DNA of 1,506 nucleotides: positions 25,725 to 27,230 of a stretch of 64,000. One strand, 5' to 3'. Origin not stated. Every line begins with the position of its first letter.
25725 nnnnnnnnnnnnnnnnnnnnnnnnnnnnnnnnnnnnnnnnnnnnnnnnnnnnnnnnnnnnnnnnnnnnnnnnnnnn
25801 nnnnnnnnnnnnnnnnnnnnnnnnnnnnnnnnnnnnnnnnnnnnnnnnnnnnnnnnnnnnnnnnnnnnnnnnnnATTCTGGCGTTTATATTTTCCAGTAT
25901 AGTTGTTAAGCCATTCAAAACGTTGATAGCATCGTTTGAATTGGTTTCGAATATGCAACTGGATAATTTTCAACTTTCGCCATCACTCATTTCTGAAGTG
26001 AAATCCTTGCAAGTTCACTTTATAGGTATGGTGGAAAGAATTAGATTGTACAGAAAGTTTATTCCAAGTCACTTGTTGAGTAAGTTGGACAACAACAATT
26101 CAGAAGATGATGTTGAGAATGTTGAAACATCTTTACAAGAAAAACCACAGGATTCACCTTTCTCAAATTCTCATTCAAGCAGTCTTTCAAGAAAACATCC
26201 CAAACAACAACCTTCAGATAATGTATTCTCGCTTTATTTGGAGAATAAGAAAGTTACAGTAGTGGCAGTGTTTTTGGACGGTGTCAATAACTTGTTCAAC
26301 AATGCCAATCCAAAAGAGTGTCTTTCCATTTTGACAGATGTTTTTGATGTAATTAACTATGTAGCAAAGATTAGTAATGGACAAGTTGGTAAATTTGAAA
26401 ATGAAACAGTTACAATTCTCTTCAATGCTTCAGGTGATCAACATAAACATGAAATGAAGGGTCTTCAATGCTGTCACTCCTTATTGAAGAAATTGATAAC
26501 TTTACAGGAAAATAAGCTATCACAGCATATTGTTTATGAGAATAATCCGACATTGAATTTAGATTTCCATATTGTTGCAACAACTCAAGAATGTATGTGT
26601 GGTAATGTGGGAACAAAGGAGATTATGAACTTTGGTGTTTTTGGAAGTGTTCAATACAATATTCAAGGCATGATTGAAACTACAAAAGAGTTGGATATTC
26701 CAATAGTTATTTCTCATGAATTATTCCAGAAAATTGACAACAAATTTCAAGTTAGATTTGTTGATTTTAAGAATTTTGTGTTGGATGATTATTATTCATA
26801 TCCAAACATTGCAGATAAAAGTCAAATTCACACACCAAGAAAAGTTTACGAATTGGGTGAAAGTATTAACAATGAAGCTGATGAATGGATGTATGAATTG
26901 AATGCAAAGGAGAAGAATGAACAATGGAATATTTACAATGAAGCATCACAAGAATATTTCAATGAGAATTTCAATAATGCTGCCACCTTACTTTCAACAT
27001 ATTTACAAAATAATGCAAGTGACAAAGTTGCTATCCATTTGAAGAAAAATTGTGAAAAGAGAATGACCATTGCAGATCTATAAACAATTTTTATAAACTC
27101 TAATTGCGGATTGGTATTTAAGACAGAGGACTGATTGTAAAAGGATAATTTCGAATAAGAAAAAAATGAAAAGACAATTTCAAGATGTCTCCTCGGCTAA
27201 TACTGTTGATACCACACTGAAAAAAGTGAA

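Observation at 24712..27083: Receptor-like protein with a degenerate cyclase-homology domain (candidate pseudo-cyclase)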

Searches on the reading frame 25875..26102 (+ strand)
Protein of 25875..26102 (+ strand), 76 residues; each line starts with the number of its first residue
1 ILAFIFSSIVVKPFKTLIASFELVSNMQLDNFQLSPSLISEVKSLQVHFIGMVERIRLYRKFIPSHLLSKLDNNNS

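Call 67: search_solved_structures(query=A7, max_evalue=10, show_alignments=3)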
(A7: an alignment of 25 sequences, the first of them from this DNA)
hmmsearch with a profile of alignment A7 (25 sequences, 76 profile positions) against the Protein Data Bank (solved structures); distinct sequences matched with E-value up to 10: 11.
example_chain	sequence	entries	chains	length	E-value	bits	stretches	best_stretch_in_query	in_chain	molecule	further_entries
4ue4_C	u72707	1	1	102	0.015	18.8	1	36-58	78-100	SIGNAL RECOGNITION PARTICLE PROTEIN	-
5iji_A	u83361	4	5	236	0.039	17.5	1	8-61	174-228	Nitrate/nitrite sensor histidine kinase NarQ | Nitrate/nitrite sensor protein NarQ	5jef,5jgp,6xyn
5jeq_A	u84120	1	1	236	0.039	17.5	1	8-61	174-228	Nitrate/nitrite sensor protein NarQ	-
6yue_A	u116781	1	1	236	0.04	17.4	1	8-61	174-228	Nitrate/nitrite sensor protein NarQ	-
7o5b_g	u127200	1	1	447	0.5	13.9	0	36-58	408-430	Signal recognition particle protein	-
3nxa_A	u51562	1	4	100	0.54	13.8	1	18-54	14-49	Protein S100-A16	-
2l50_A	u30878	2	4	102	0.56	13.8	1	18-54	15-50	Protein S100-A16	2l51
2lfs_A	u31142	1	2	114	1.3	12.5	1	7-57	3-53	HAMP domain-containing protein, Osmolarity sensor protein EnzV chimera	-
2ets_A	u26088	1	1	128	4.5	10.8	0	34-52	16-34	hypothetical protein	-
9emy_A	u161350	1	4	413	6.9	10.3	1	10-54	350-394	non-specific serine/threonine protein kinase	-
9r1o_A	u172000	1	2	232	7.6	10.1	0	12-56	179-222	sc-apCC-6-DPH-NR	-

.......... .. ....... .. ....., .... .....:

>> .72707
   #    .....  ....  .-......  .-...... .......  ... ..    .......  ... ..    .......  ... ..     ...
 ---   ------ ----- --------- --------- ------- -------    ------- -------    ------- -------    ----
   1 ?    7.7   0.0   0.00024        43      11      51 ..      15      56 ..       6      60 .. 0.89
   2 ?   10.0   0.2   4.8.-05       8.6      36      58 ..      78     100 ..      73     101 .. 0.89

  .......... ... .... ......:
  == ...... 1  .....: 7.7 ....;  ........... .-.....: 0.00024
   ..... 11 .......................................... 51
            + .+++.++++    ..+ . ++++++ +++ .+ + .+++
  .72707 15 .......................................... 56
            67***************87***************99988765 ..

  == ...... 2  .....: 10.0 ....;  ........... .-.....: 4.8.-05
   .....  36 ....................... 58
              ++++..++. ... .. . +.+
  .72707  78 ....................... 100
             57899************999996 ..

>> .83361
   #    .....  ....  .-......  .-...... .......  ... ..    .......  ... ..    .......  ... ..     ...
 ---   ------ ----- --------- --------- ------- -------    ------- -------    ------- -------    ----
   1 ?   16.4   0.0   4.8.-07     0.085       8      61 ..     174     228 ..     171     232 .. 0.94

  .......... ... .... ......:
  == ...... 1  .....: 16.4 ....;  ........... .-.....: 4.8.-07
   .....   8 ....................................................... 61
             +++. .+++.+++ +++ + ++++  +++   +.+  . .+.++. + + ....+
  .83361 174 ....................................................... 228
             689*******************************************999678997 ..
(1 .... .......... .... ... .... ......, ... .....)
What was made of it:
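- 25908..26051 (+): HAMP-like helix-connector-helix (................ / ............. / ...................). Family profile vs PDB gives NarQ HAMP residues 174-228 at E 0.04 and the Af1503 HAMP chimera at E 1.3, in the correct register (call 67).
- On HAMP domain (PF00672): Family profile vs PDB gives NarQ HAMP at E 0.04 and the Af1503 HAMP chimera at E 1.3, in the right register but below threshold (call 67).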

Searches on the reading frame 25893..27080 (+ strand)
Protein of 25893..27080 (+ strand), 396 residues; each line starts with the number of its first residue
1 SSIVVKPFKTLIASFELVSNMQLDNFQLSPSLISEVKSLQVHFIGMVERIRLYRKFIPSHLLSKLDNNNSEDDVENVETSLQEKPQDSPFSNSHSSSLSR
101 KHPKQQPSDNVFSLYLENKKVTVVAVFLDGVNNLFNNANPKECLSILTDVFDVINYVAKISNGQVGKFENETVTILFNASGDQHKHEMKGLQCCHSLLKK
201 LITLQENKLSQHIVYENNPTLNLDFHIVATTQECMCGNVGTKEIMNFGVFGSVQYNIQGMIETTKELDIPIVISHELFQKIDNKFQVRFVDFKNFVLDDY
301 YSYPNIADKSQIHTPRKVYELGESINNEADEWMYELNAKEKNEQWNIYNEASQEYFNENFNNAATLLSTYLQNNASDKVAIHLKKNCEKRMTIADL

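Call 46: predict_structure(alignment_id=A5)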
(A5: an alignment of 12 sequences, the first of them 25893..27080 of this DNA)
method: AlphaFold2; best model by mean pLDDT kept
length: 396 residues; sequences in the alignment: 12
mean_pLDDT: 74.2   pTM: 0.63
mean pLDDT of the five models: 74.2, 73.7, 73.5, 72.4, 63.0
residues with pLDDT >= 90: 104; 70-90: 171; 50-70: 50; < 50: 71
segments of 3 or more residues with pLDDT < 50: 69-113, 216-219, 302-308, 327-337
pLDDT, mean of each block of 10 residues (from residue 1): 63 76 74 75 79 68 57 30 32 28 34 70 94 82 89 95 88 92 90 94 83 54 88 85 79 90 92 92 80 78 48 82 65 45 75 87 92 87 89 61
secondary structure, 60 per line:
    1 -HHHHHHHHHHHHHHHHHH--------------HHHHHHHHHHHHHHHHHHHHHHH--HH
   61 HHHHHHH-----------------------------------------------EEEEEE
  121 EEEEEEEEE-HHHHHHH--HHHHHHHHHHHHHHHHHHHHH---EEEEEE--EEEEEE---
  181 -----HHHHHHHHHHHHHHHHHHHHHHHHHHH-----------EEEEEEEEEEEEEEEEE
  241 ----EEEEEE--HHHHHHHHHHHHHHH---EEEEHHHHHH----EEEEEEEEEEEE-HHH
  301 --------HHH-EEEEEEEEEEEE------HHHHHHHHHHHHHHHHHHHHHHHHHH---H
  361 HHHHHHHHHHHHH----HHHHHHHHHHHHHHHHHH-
elements in order: H2-19 H34-56 H59-67 E115-129 H131-137 H140-160 E164-169 E172-177 H186-212 E224-240 E245-250 H253-267 E271-274 H275-280 E285-296 E313-324 H331-356 H360-373 H378-395
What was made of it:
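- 25908..26051 (+): AF2 helices 2-19 and 34-56 with a 14-residue connector (call 46).
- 26091..26225 (+): Ser-rich, low-complexity, predicted-disordered linker between the transducer motif and the CHD. AF2 pLDDT about 30 for model residues 69-113 (call 46).
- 26871..27080 (+): C-terminal helical tail, TPR-like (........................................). Three AF2 helices with pLDDT 75-92 (call 46).
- On HAMP domain (PF00672): AF2 helices 2-19 and 34-56 with a 14-residue connector, starting at the end of TM2 (call 46).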

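Call 48: fold_search(model_id=the predicted structure, library=pdb)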
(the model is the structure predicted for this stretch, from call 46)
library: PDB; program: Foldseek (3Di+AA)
matches with E <= 10: 772; with E <= 0.001: 180
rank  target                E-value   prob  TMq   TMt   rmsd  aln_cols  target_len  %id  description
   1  3r5g_B                1.4e-12  1.00  0.43  0.83   3.7       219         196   19  Crystal structure of the adenylyl cyclase CyaB from P. aeruginosa (released 2012-01-11)
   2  9f1x                  6.3e-12  1.00  0.42  0.47   4.7       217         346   14  SSX room temperature structure of Oscillatoria acuminata adenylyate cyclase. (released 2025-02-26)
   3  3r5g_A                6.6e-12  1.00  0.43  0.83   3.6       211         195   19  Crystal structure of the adenylyl cyclase CyaB from P. aeruginosa (released 2012-01-11)
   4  9f1y                  6.6e-12  1.00  0.42  0.47   5.6       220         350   14  Crystal structure of Oscillatoria acuminata adenylyate cyclase at 100K (released 2025-02-26)
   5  9f1w                  9.9e-12  1.00  0.41  0.47   5.3       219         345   14  SFX room temperature structure of Oscillatoria acuminata adenylyate cyclase. (released 2025-02-26)
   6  2w01_B                1.2e-11  1.00  0.43  0.82   3.7       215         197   17  Crystal structure of the guanylyl cyclase Cya2 (released 2008-09-30)
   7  2w01_C                1.6e-11  1.00  0.42  0.80   4.5       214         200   18  Crystal structure of the guanylyl cyclase Cya2 (released 2008-09-30)
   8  6fht_A                2.3e-11  1.00  0.42  0.24   3.6       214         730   18  Crystal structure of an artificial phytochrome regulated adenylate/guanylate cyclase in its dark adapted Pr form (released 2018-04-18)
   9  9f1z                  2.4e-11  1.00  0.42  0.47   5.6       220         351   14  Crystal structure of adenylyate cyclase variant Y6W (released 2025-02-26)
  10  4yus                  2.7e-11  1.00  0.42  0.47   3.9       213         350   14  Crystal structure of photoactivated adenylyl cyclase of a cyanobacteriaOscillatoria acuminata in hexagonal form (released 2016-06-01)
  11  2w01_A                2.7e-11  1.00  0.41  0.78   4.0       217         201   18  Crystal structure of the guanylyl cyclase Cya2 (released 2008-09-30)
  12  6fht_B                3.8e-11  1.00  0.42  0.23   4.1       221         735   17  Crystal structure of an artificial phytochrome regulated adenylate/guanylate cyclase in its dark adapted Pr form (released 2018-04-18)
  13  1wc1_A                5.4e-11  1.00  0.41  0.79   4.3       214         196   14  Soluble adenylyl cyclase CyaC from S. platensis in complex with Rp- ATPalphaS (released 2004-12-20)
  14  1wc0_A                6.1e-11  1.00  0.42  0.80   3.8       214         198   14  Soluble adenylyl cyclase CyaC from S. platensis in complex with alpha, beta-methylene-ATP (released 2004-12-20)
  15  1wc4_B                6.1e-11  1.00  0.39  0.75   5.1       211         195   15  Soluble adenylyl cyclase CyaC from S. platensis in complex with alpha, beta-methylene-ATP and Europium (released 2004-12-20)
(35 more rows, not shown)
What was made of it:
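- On Class III nucleotidyl cyclase homology domain (Pfam PF00211 Guanylate_cyc): Foldseek TM 0.83 and E 1.4e-12 to CyaB, with all top-50 hits class III cyclases (call 48).
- Checked: AF2 model (CHD core pLDDT 85-95, call 46) vs PDB: the top 50 hits are all class III cyclases, best CyaB with target-normalised TM 0.83 and E 1.4e-12 (call 48)
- Foldseek TM 0.83 to CyaB, with all top-50 hits class III cyclases (call 48).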

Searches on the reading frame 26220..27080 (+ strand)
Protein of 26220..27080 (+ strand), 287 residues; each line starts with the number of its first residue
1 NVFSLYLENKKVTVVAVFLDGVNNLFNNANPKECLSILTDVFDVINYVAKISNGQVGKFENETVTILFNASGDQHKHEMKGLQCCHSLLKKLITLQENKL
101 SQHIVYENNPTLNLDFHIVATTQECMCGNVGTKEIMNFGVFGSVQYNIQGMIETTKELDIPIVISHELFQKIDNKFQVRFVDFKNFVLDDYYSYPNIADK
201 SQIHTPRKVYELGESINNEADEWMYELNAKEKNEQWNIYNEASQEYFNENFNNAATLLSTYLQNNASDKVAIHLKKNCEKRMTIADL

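Call 11: search_solved_structures(query=A2, max_evalue=10, show_alignments=3)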
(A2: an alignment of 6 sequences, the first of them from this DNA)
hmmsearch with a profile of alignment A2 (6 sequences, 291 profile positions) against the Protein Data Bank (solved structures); distinct sequences matched with E-value up to 10: 11.
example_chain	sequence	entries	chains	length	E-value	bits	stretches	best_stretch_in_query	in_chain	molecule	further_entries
3r5g_A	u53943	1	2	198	3.1e-12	49.8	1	7-179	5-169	CyaB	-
2w01_A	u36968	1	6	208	6.8e-10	42.1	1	8-155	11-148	ADENYLATE CYCLASE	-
6fht_A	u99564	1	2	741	7.6e-09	38.7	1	8-155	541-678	Bacteriophytochrome,Adenylate cyclase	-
1wc1_A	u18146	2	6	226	5.5e-05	26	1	7-172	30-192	ADENYLATE CYCLASE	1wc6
1wc0_A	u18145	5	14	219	7.8e-05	25.5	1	8-172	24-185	ADENYLATE CYCLASE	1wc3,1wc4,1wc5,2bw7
8a06_E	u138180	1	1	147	0.019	17.7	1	141-214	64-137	Penton protein P12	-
5x4t_A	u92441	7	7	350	0.92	12.1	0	29-180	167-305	Photoactivated adenylyl cyclase | Family 3 adenylate cyclase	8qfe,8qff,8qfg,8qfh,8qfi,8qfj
9f1z_A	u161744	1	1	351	0.93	12.1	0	29-180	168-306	Family 3 adenylate cyclase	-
5x4u_A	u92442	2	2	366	1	12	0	30-183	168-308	Photoactivated adenylyl cyclase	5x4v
4yus_A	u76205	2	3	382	1.2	11.8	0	29-183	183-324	Family 3 adenylate cyclase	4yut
9f1w_A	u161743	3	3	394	1.3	11.7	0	29-183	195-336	Family 3 adenylate cyclase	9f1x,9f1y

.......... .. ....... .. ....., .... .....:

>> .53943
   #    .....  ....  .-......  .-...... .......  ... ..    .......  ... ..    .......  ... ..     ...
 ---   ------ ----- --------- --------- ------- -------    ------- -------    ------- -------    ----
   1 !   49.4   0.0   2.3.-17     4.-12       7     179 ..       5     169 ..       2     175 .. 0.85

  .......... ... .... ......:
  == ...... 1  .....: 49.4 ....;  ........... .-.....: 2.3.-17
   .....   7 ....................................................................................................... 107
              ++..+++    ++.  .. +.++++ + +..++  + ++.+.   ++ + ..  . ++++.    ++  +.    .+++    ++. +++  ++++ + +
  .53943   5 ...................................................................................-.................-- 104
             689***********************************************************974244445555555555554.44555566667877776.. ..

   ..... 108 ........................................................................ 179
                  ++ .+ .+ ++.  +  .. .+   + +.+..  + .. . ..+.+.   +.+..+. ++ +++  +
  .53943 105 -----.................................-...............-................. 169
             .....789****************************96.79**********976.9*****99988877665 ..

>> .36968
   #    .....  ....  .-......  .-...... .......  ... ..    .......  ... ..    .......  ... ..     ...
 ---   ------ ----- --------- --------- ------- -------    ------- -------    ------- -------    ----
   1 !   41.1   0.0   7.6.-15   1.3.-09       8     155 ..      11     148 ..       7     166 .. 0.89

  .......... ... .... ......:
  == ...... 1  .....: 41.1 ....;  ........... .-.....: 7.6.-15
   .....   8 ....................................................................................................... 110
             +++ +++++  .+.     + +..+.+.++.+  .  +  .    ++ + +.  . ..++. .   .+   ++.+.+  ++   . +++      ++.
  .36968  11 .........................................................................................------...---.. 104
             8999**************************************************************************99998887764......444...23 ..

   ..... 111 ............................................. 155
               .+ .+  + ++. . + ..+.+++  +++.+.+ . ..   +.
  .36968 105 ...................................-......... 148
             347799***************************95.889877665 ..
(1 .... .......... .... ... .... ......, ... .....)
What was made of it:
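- Checked: 6-sequence family profile vs PDB: CyaB E 3.1e-12 over the whole domain (call 11)
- Profile vs PDB: CyaB E 3e-12, Cya2 E 7e-10 (call 11).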

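Call 71: search_solved_structures(query=window:26220-27080:+, max_evalue=10)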
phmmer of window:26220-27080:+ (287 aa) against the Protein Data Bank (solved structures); distinct sequences matched with E-value up to 10: 6.
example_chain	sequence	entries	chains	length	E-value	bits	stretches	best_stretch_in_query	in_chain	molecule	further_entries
2w01_A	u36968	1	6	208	4.8e-05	26.1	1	9-154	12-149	ADENYLATE CYCLASE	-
6fht_A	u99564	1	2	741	0.00019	24.1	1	9-154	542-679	Bacteriophytochrome,Adenylate cyclase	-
3r5g_A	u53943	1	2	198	0.0016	21.1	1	7-175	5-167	CyaB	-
8avn_A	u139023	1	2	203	0.47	13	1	175-255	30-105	Superoxide dismutase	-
8avk_A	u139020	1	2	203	0.47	13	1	175-255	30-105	Superoxide dismutase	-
9esh_b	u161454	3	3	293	5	9.7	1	181-248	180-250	Pre-mRNA-splicing factor cwf21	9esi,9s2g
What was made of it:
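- On Class III nucleotidyl cyclase homology domain (Pfam PF00211 Guanylate_cyc): Single sequence vs PDB E 4.8e-5 (call 71).
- Checked: phmmer of the window CHD alone vs PDB: Cya2 2w01 E 4.8e-5, CyaB 3r5g E 1.6e-3 (call 71)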
